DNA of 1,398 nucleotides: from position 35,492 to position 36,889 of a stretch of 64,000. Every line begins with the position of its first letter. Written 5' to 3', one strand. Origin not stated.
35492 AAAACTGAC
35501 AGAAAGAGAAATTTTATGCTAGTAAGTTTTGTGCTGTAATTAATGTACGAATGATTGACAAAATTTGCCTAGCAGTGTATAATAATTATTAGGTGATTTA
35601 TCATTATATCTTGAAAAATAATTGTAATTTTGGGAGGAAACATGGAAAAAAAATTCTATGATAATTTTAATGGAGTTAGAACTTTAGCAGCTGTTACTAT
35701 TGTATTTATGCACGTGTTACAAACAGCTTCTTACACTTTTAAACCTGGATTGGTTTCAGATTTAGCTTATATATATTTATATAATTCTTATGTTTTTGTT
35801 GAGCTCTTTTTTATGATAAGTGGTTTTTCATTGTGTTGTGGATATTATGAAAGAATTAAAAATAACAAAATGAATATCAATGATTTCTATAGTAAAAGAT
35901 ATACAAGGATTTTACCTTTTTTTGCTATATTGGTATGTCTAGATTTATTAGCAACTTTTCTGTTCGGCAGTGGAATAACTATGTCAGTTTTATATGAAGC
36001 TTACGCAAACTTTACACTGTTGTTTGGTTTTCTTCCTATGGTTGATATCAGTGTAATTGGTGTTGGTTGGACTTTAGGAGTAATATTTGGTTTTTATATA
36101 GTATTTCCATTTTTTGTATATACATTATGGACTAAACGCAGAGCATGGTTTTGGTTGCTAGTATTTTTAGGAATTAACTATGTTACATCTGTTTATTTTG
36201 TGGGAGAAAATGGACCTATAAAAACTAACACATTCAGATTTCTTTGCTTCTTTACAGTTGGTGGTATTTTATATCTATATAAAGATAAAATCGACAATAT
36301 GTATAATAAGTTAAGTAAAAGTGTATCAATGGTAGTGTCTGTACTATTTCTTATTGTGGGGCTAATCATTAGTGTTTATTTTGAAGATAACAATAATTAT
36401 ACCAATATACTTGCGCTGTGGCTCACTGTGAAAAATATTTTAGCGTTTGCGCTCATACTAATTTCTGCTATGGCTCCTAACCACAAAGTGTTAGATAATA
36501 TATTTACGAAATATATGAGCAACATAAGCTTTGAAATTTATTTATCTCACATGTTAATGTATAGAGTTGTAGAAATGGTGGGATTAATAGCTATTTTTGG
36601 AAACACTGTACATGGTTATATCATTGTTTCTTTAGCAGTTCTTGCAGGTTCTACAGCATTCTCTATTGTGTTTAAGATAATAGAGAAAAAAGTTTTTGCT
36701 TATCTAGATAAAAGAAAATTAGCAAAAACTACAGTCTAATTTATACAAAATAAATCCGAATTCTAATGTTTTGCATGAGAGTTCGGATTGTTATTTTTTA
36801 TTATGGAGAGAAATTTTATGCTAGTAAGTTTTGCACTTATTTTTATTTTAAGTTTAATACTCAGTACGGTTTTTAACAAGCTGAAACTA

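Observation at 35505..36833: Acyltransferase-3 gene as a self-contained cassette flanked by perfect 27-bp direct repeats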

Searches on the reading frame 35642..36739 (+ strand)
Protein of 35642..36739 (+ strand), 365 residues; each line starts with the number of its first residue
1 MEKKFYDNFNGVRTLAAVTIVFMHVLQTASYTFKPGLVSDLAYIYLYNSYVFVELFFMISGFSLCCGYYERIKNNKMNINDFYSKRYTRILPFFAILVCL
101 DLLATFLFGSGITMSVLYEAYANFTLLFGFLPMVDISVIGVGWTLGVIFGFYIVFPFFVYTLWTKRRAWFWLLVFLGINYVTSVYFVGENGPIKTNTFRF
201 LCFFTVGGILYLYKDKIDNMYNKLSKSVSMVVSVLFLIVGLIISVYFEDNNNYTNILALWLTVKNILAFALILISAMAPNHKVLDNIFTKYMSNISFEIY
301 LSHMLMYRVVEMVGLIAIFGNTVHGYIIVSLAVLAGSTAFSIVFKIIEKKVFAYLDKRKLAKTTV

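Call 5: search_protein_families(library=pfam, proteins=[window:35642-36739:+])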
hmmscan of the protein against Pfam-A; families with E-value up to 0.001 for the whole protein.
window:35642-36739:+ (365 aa): 1 family
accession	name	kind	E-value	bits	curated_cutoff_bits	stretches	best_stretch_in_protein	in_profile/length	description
PF01757.29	Acyl_transf_3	-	1.1e-34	120.5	31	1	8-341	3-325/326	Acyltransferase domain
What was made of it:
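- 35642..36739 (+): AT3-only membrane O-acyltransferase gene (365 aa). It is intact and carries every residue that is invariant across the 28-sequence alignment. Pfam PF01757 E = 1.1e-34, 120.5 bits against a cut-off of 31 (call 5).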

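Call 8: find_encoding_contigs(protein=window:35642-36739:+, flank=6000, max_places=10)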
Protein window:35642-36739:+ (365 aa): no gene with exactly this product is on record in the collection.

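Call 13: find_homologous_proteins(query=window:35642-36739:+, max_evalue=1e-10)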
Query window:35642-36739:+ (365 aa): 686 proteins with E <= 1e-10 among 8000 candidates; the best 120 are listed.
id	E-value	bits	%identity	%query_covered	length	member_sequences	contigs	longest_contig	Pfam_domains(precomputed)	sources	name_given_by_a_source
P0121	5.8e-232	787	100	100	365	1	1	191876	PF01757.29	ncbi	-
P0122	1.3e-96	342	46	93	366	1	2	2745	PF01757.29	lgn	-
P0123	5.0e-95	337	45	97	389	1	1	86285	PF01757.29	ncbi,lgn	-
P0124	1.6e-94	335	47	94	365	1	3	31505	PF01757.29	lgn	-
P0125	1.8e-93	332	47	97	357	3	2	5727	PF01757.29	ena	-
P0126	8.4e-93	330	45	96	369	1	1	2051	PF01757.29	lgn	-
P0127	9.2e-92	326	44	95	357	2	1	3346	PF01757.29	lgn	-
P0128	2.7e-91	325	43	99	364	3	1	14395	PF01757.29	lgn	-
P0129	4.8e-91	324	43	96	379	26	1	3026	PF01757.29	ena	-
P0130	1.0e-90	323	46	96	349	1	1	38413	PF01757.29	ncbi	-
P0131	2.3e-89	318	40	98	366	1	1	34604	PF01757.29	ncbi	-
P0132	4.7e-89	317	42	98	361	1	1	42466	PF01757.29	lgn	-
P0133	5.1e-88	314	45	99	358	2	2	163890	PF01757.29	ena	-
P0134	4.0e-87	311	41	99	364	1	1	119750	PF01757.29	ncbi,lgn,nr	ncbi:MAG: acyltransferase [Lachnospiraceae bacterium]|nr:acyltransferase [Lachnospiraceae bacterium]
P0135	9.6e-86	306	41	96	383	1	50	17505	PF01757.29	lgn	-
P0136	1.3e-85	306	42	97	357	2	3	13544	PF01757.29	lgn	-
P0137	1.5e-85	306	40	97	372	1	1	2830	PF01757.29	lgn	-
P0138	5.9e-85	304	44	95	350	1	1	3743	PF01757.29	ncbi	-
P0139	2.1e-84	302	43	97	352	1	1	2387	PF01757.29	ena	-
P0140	9.9e-84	300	42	96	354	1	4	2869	PF01757.29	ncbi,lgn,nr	ncbi:MAG: acyltransferase [Clostridiales bacterium]|nr:acyltransferase [Clostridiales bacterium]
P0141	2.0e-83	299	40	98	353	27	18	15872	PF01757.29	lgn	-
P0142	2.9e-83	298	43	96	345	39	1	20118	PF01757.29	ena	-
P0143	6.5e-83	297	43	99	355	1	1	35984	PF01757.29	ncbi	-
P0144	3.8e-82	295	42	96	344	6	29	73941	PF01757.29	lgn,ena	-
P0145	5.3e-81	291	43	96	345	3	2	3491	PF01757.29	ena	-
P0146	7.8e-81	290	43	94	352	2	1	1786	PF01757.29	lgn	-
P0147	1.1e-80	290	44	95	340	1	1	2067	PF01757.29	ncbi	-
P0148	1.3e-80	290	41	98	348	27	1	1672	PF01757.29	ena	-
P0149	3.3e-80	288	44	93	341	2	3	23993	PF01757.29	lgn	-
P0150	6.3e-80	287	44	98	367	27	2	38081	PF01757.29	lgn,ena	-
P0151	7.7e-80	287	40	98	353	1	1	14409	PF01757.29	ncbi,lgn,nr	ncbi:MAG: acyltransferase [Lachnospiraceae bacterium]|nr:acyltransferase [Lachnospiraceae bacterium]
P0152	1.2e-79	286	41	95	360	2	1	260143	PF01757.29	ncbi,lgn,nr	ncbi:MAG: acyltransferase [Oscillospiraceae bacterium]|nr:acyltransferase [Oscillospiraceae bacteriu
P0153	2.0e-79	286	42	97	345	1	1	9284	PF01757.29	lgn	-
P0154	7.7e-79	284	40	95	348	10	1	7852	PF01757.29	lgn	-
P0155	8.8e-79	284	42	95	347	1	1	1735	PF01757.29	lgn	-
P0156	1.6e-78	283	42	98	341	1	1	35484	PF01757.29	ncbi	ncbi:MAG: acyltransferase family protein [Candidatus Ornithomonoglobus sp.]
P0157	1.9e-78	282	45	82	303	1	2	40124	PF01757.29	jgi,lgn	-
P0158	2.2e-78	282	40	95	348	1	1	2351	PF01757.29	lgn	-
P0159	1.5e-77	279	44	98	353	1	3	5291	PF01757.29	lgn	-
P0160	2.6e-77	279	41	98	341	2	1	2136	PF01757.29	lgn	-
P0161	3.8e-77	278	45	84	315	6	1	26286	PF01757.29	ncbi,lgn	-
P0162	8.1e-77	277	40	99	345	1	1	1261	PF01757.29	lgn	-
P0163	8.5e-77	277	41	96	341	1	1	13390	PF01757.29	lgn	-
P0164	2.4e-76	276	40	99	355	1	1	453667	PF01757.29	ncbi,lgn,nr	ncbi:MAG: acyltransferase [Oscillospiraceae bacterium]|nr:acyltransferase [Oscillospiraceae bacteriu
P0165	1.1e-75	273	40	97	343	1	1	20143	PF01757.29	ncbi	-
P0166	1.1e-75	273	45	92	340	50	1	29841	PF01757.29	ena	-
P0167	1.8e-75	273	40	96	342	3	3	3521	PF01757.29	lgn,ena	-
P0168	4.6e-75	271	42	95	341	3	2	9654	PF01757.29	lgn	-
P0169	4.9e-75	271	42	94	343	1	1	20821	PF01757.29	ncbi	-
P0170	5.2e-75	271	42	98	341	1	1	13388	PF01757.29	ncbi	-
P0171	6.6e-75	271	42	96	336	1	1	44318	PF01757.29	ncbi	-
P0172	6.7e-75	271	45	82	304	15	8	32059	PF01757.29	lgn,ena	-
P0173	7.7e-75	271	44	87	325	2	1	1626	PF01757.29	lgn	-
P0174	2.6e-74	269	39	99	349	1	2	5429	PF01757.29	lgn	-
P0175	3.6e-74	268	41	98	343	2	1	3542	PF01757.29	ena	-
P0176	4.3e-74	268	45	82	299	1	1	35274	PF01757.29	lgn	-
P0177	1.0e-73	267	39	99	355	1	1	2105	PF01757.29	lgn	-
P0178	4.4e-73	265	47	82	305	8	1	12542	PF01757.29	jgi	jgi:peptidoglycan/LPS O-acetylase OafA/YrhL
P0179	9.0e-73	264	41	98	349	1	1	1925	PF01757.29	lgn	-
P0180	1.1e-72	264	41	95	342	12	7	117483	PF01757.29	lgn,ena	-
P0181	1.6e-72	263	42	94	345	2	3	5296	PF01757.29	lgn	-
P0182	2.0e-72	263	44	85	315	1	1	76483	PF01757.29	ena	-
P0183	2.5e-72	262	43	82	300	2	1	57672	PF01757.29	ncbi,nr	ncbi:MAG: acyltransferase [Clostridia bacterium]|nr:acyltransferase [Clostridia bacterium]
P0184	3.0e-72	262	43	79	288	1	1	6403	PF01757.29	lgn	-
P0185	1.0e-71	260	38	99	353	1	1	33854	PF01757.29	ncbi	-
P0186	3.3e-71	259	41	81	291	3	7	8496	PF01757.29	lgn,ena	-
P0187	3.6e-71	259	41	98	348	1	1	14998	PF01757.29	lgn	-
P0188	5.6e-71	258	43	95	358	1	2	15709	PF01757.29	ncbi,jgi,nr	ncbi:MAG: acyltransferase [Clostridiales bacterium]|nr:acyltransferase [Clostridiales bacterium]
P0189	1.3e-70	257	44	79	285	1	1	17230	PF01757.29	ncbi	-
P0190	2.0e-70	256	42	90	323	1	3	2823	PF01757.29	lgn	-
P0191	3.0e-70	255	43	79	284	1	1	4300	PF01757.29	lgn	-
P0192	3.1e-70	255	41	98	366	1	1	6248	PF01757.29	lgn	-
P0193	4.7e-70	255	45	79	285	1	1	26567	PF01757.29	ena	-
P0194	4.8e-70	255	40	96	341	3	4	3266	PF01757.29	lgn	-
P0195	9.0e-70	254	40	95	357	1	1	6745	PF01757.29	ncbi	-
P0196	2.2e-69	253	43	85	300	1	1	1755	PF01757.29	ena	-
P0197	1.1e-68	250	42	98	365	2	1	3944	PF01757.29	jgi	-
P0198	7.5e-68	248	41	98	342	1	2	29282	PF01757.29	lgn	-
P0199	2.1e-67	246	43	88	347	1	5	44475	PF01757.29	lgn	-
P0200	7.2e-67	244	39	93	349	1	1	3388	PF01757.29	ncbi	ncbi:MAG: acyltransferase family protein [Candidatus Ornithomonoglobus sp.]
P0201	5.0e-66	242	45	81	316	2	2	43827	PF01757.29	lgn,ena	-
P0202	5.3e-66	242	39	100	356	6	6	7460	PF01757.29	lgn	-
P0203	2.8e-65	239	39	98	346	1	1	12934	PF01757.29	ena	-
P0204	2.9e-65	239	41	79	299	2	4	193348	PF01757.29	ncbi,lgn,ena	-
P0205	2.6e-64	236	37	98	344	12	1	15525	PF01757.29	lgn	-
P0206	3.2e-64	236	38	98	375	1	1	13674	PF01757.29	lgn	-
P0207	4.6e-64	235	42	98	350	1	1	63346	PF01757.29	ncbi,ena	-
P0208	4.5e-63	232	42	95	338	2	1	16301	PF01757.29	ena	-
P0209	1.1e-62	231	38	98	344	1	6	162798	PF01757.29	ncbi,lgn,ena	-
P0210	1.8e-62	230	39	96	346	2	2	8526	PF01757.29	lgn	-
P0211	4.4e-62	229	38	99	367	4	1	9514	PF01757.29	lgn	-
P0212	4.8e-62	229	38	94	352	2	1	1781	PF01757.29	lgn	-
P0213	7.8e-62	228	38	98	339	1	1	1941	PF01757.29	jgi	jgi:peptidoglycan/LPS O-acetylase OafA/YrhL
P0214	7.9e-62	228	39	98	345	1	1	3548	PF01757.29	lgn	-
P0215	8.3e-62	228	39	99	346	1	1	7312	PF01757.29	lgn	-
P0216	1.4e-61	227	39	96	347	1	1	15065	PF01757.29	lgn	-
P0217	1.4e-61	227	39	98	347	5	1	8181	PF01757.29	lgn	-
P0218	1.5e-61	227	38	96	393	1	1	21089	PF01757.29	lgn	-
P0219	1.7e-61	227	38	97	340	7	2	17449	PF01757.29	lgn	-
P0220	2.4e-61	226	40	98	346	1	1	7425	PF01757.29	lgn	-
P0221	3.0e-61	226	39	98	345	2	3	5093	PF01757.29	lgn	-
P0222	3.3e-61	226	40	96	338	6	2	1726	PF01757.29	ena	-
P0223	5.0e-61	225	38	98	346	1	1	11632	PF01757.29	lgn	-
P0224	6.8e-61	225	40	93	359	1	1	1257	PF01757.29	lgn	-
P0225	9.6e-61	224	41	95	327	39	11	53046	PF01757.29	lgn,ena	-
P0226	1.2e-60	224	36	97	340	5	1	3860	PF01757.29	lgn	-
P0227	1.3e-60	224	41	98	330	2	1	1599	PF01757.29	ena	-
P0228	1.7e-60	223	35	98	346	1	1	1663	PF01757.29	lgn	-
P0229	3.4e-60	222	36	97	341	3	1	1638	PF01757.29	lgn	-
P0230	3.6e-60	222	40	95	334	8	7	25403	PF01757.29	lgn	-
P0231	5.2e-60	222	40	99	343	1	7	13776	PF01757.29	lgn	-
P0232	5.6e-60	222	39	97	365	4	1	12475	PF01757.29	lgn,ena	-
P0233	6.0e-60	222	42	95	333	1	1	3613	PF01757.29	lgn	-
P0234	7.4e-60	221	38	97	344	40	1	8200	PF01757.29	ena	-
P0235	8.4e-60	221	39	98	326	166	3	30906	PF01757.29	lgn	-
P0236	1.0e-59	221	39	96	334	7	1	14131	PF01757.29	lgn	-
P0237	1.1e-59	221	41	96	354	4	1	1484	PF01757.29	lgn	-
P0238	1.6e-59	220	36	89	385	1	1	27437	PF01757.29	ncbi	-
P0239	1.6e-59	220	39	98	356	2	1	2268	PF01757.29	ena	-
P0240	1.7e-59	220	38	98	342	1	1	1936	PF01757.29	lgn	-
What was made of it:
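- On OatA/OafA-type two-domain (AT3-SGNH) acetyltransferases: Homologues are 340-390 aa (call 13).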

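Call 28: find_encoding_contigs(protein=P0123, flank=5000, max_places=3)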
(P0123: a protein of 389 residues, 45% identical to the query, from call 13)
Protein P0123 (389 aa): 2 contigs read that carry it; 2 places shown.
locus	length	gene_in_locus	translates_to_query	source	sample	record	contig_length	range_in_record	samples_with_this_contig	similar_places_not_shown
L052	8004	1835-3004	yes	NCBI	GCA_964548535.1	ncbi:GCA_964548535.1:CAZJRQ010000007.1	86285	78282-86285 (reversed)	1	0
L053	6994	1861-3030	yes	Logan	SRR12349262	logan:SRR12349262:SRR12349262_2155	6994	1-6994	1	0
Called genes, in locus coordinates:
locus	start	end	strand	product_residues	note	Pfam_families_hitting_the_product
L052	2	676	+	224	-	?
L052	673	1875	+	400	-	PF13439:Glyco_transf_4, PF00534:Glycos_transf_1, PF13692:Glyco_trans_1_4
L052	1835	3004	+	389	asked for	PF01757:Acyl_transf_3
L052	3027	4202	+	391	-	PF04055:Radical_SAM, PF13186:SPASM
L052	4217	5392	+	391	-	PF04230:PS_pyruv_trans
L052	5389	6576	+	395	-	PF00037:Fer4 (faint), PF12837:Fer4_6 (faint), PF12838:Fer4_7, PF14697:Fer4_21 (weak), PF04422:FrhB_FdhB_N (weak), PF04432:FrhB_FdhB_C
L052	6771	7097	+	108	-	-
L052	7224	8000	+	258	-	-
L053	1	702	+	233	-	?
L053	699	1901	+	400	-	PF13439:Glyco_transf_4, PF00534:Glycos_transf_1, PF13692:Glyco_trans_1_4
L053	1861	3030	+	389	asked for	PF01757:Acyl_transf_3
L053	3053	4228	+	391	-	PF04055:Radical_SAM, PF13186:SPASM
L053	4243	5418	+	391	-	PF04230:PS_pyruv_trans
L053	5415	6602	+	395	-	PF00037:Fer4 (faint), PF12837:Fer4_6 (faint), PF12838:Fer4_7, PF14697:Fer4_21 (weak), PF04422:FrhB_FdhB_N (weak), PF04432:FrhB_FdhB_C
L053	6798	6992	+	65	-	?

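Call 29: find_encoding_contigs(protein=P0124, flank=5000, max_places=3)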
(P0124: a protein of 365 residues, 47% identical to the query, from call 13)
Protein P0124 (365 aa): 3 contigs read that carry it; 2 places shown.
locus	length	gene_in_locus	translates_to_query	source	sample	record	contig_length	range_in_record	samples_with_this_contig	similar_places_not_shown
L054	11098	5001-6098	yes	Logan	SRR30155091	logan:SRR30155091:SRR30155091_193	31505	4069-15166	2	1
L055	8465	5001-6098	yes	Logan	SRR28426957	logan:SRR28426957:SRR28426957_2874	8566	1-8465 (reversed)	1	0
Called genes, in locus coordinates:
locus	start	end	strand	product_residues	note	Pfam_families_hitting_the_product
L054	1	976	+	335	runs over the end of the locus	PF02463:SMC_N, PF00005:ABC_tran, PF13304:AAA_21 (faint), PF09383:NIL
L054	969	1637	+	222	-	PF00528:BPD_transp_1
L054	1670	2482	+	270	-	PF03180:Lipoprotein_9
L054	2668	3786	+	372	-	PF13439:Glyco_transf_4, PF13579:Glyco_trans_4_4, PF09314:DUF1972 (weak), PF00534:Glycos_transf_1, PF13692:Glyco_trans_1_4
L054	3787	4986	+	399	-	PF13439:Glyco_transf_4, PF00534:Glycos_transf_1, PF13692:Glyco_trans_1_4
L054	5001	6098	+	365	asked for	PF01757:Acyl_transf_3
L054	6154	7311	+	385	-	-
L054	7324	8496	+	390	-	PF04055:Radical_SAM, PF13186:SPASM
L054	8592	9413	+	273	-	PF01973:MptE-like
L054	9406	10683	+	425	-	-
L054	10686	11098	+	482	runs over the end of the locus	PF01943:Polysacc_synt, PF13440:Polysacc_synt_3, PF01554:MatE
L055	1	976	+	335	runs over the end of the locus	PF02463:SMC_N, PF00005:ABC_tran, PF13304:AAA_21 (faint), PF09383:NIL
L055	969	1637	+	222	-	PF00528:BPD_transp_1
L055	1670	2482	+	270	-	PF03180:Lipoprotein_9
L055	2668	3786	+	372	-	PF13439:Glyco_transf_4, PF13579:Glyco_trans_4_4, PF09314:DUF1972 (weak), PF00534:Glycos_transf_1, PF13692:Glyco_trans_1_4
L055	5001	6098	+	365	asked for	PF01757:Acyl_transf_3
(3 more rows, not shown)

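Call 30: search_dna_similar(query=window:35642-36739:+, collection=phages, mode=protein, max_rows=15)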
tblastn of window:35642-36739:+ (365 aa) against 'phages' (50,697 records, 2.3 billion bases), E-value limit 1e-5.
Records with a match: 3; places in all: 3; records where one place covers at least 80% of the query: 0.
Best place of each record, by identity: <60% 3.
By first word of the organism name: Pseudomonas 3.
By host as written in the record: Pseudomonas aeruginosa 3.
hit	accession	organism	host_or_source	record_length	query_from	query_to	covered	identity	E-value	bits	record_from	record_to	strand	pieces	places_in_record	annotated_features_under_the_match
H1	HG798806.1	Pseudomonas phage vB_PaeP_Tr60_Ab31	Pseudomonas aeruginosa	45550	4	170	46%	24.6%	9e-6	54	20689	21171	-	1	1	Putative peptidoglycan O-acetyltransferase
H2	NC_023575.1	Pseudomonas phage vB_PaeP_Tr60_Ab31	Pseudomonas aeruginosa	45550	4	170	46%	24.6%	9e-6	54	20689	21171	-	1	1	O-antigen acetylase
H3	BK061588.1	Pseudomonas phage vB_PaeS-D14O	Pseudomonas aeruginosa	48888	1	166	45%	23.1%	5e-6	54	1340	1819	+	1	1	O-antigen acetylase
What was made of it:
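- Closest known: Orphan O-antigen/polysaccharide O-acetyltransferase genes outside the glycan gene cluster. Different: Sequence similarity to phage acetylases is only 23-25% over about half the protein (call 30).
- Tried and rejected: The protein matches phages only weakly, to Pseudomonas phage acetylases (call 30).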

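Call 35: search_protein_families(library=ncbifam, proteins=[window:35642-36739:+], max_evalue=0.001)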
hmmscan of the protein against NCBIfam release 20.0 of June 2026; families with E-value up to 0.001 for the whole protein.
window:35642-36739:+ (365 aa): 0 families

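Call 36: search_protein_families(library=phrogs, proteins=[window:35642-36739:+], max_evalue=0.001)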
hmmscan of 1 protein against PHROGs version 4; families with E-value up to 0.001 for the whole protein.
window:35642-36739:+ (365 aa): 2 families
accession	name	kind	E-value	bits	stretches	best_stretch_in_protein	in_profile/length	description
phrog_3333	-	other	3.4e-36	126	1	2-361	2-363/372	O-acetyltransferase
phrog_6705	-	moron, auxiliary metabolic gene and host takeover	3e-10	40.1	1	50-351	37-344/647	O-antigen acetylase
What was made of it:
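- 35642..36739 (+): PHROG 3333 O-acetyltransferase 3.4e-36 (call 36).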

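Call 38: find_related_loci(query=A1, collection=viral_contigs, flank=4000)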
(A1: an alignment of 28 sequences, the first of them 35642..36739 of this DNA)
Query A1 (365 aa) in viral_contigs; peptide patterns used: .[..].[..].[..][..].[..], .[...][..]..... (x = any residue, [..] = any of these).
2 stretches matched a pattern, but none encodes a relative of the query by tblastn (E <= 1e-3).
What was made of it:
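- On Prophage moron: There are no relatives in IMG/VR (call 38).
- Tried and rejected: A profile-derived scan of IMG/VR found nothing (call 38).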

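Call 53: find_encoding_contigs(protein=P0133, flank=5000, max_places=3)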
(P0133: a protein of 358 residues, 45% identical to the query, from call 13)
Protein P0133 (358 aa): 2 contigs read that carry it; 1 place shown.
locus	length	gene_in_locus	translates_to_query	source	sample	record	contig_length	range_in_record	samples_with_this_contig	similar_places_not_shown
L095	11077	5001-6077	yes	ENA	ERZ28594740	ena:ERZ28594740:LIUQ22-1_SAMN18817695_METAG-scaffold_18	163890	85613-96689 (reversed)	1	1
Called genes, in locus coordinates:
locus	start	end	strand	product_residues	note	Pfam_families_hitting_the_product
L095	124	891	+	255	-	PF01522:Polysacc_deac_1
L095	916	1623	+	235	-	PF00436:SSB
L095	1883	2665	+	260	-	PF02397:Bac_transf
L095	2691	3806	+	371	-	PF09314:DUF1972, PF20706:GT4-conflict (faint), PF13439:Glyco_transf_4, PF13477:Glyco_trans_4_2 (weak), PF13579:Glyco_trans_4_4, PF00534:Glycos_transf_1, PF13692:Glyco_trans_1_4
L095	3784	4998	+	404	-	PF13439:Glyco_transf_4, PF00534:Glycos_transf_1, PF13692:Glyco_trans_1_4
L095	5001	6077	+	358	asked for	PF01757:Acyl_transf_3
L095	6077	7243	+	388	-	PF04055:Radical_SAM, PF13186:SPASM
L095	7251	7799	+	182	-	PF00132:Hexapep, PF14602:Hexapep_2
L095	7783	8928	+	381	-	PF13477:Glyco_trans_4_2, PF13439:Glyco_transf_4, PF13579:Glyco_trans_4_4 (weak), PF20706:GT4-conflict (faint), PF00534:Glycos_transf_1, PF13692:Glyco_trans_1_4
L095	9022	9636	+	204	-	PF00485:PRK, PF13238:AAA_18 (weak)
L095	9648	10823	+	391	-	PF01663:Phosphodiest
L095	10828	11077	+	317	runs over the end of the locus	-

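Call 54: find_encoding_contigs(protein=P0130, flank=5000, max_places=3)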
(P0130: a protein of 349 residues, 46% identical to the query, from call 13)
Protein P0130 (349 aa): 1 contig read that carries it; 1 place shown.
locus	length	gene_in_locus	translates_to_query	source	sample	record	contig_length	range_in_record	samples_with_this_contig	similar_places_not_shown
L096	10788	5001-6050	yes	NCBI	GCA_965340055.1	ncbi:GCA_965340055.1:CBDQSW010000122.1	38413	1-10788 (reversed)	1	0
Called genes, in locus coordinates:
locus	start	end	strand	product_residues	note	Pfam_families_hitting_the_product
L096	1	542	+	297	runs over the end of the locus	-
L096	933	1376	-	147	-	-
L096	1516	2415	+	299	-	PF00483:NTP_transferase, PF12804:NTP_transf_3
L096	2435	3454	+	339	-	PF01073:3Beta_HSD, PF01370:Epimerase, PF02719:Polysacc_synt_2, PF04321:RmlD_sub_bind, PF16363:GDP_Man_Dehyd, PF07993:NAD_binding_4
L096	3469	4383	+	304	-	PF01073:3Beta_HSD, PF01370:Epimerase, PF02719:Polysacc_synt_2, PF04321:RmlD_sub_bind, PF16363:GDP_Man_Dehyd, PF07993:NAD_binding_4 (weak)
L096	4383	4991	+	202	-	PF00908:dTDP_sugar_isom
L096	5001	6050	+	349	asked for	PF01757:Acyl_transf_3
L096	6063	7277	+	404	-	PF09314:DUF1972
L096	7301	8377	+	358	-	PF13439:Glyco_transf_4, PF00534:Glycos_transf_1, PF13692:Glyco_trans_1_4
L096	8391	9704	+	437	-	PF13425:O-antigen_lig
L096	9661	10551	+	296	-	PF00535:Glycos_transf_2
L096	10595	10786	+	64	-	?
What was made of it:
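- Homologues at 44-46% aligned identity are all embedded in polysaccharide operons with glycosyltransferases, rml-like genes and an O-antigen-ligase-like gene (calls 28, 29, 53, 54), whereas this copy sits between unrelated transporters.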

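Call 55: search_solved_structures(query=window:35642-36739:+, max_evalue=0.01)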
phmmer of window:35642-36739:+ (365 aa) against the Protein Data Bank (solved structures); distinct sequences matched with E-value up to 0.01: 0.
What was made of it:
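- On Acyltransferase family 3 (AT3, Pfam PF01757; TmAT superfamily): No AT3 structure was found by sequence (call 55).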

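Call 65: predict_structure(alignment_id=A1)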
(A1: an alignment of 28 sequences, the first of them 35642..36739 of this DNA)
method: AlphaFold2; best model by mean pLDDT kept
length: 365 residues; sequences in the alignment: 28
mean_pLDDT: 84.0   pTM: 0.84
mean pLDDT of the five models: 84.0, 83.8, 82.3, 81.9, 81.5
residues with pLDDT >= 90: 142; 70-90: 173; 50-70: 44; < 50: 6
segments of 3 or more residues with pLDDT < 50: none
pLDDT, mean of each block of 10 residues (from residue 1): 74 93 87 83 85 91 85 87 83 87 84 82 71 52 61 76 92 92 69 68 94 94 93 95 78 69 94 92 91 90 88 87 91 96 93 87 68
secondary structure, 60 per line:
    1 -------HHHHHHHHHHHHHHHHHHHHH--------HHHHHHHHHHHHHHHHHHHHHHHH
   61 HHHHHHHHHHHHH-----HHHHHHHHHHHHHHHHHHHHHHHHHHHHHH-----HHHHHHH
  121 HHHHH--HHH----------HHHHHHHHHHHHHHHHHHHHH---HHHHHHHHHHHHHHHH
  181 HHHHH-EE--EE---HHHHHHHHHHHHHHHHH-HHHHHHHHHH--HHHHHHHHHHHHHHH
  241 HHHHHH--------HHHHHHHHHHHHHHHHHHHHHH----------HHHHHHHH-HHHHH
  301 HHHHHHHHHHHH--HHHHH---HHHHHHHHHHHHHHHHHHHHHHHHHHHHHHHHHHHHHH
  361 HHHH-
elements in order: H8-28 H37-73 H79-108 H114-125 H141-161 H165-185 H196-212 H214-223 H226-246 H255-276 H287-294 H296-312 H315-319 H323-364
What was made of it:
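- On Acyltransferase family 3 (AT3, Pfam PF01757; TmAT superfamily): The AlphaFold2 model (pLDDT 84, pTM 0.84) is all-helical (call 65).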
